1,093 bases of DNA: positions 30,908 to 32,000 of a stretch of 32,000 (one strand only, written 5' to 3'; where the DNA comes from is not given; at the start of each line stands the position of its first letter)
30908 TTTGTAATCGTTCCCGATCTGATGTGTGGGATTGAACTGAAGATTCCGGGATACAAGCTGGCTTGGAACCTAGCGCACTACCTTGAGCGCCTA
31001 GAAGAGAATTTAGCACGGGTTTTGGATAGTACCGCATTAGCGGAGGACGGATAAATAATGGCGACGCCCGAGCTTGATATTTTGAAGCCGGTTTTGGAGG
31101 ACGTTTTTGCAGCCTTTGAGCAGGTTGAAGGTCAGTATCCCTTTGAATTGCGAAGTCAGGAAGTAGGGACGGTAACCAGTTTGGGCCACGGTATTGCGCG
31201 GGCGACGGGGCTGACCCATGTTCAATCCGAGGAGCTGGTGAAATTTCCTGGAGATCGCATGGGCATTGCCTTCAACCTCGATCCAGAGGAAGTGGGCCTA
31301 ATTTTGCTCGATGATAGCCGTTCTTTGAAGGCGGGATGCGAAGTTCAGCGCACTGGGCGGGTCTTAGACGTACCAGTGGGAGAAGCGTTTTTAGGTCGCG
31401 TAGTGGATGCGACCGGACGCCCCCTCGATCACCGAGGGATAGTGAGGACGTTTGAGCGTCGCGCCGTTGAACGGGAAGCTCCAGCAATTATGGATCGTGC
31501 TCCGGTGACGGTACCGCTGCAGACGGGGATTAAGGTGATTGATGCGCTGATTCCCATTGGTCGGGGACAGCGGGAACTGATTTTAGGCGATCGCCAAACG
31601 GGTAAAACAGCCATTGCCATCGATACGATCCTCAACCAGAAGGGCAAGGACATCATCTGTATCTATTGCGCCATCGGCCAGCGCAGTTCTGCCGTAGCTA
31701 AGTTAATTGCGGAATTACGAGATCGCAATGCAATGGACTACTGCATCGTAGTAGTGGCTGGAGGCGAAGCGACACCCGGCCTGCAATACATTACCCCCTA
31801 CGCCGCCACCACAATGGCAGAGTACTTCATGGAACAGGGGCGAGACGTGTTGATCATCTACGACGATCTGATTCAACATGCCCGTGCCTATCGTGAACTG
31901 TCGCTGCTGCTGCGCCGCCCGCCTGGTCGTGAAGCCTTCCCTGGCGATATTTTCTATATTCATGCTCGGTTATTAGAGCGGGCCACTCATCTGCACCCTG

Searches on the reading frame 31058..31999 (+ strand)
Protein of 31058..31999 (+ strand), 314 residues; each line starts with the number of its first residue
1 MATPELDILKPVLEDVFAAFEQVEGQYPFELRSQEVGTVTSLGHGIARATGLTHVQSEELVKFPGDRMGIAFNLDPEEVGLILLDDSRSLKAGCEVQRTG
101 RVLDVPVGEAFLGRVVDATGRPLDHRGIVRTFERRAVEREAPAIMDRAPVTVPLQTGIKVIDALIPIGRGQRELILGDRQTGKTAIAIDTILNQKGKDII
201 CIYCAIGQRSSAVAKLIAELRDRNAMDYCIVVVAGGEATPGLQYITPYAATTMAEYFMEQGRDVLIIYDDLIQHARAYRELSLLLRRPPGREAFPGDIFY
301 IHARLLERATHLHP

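Call 21: search_protein_families(library=pfam, proteins=[window:31058-31999:+], max_evalue=0.0001)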
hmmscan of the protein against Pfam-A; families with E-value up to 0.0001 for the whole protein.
window:31058-31999:+ (314 aa): 2 families
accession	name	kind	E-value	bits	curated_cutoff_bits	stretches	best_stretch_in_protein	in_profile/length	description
PF00006.31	ATP-synt_ab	-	9.3e-59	199.1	29.5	1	157-312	1-155/213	ATP synthase alpha/beta family, nucleotide-binding domain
PF02874.29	ATP-synt_ab_N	-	3.7e-11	43.8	20.9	1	33-100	2-69/69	ATP synthase alpha/beta family, beta-barrel domain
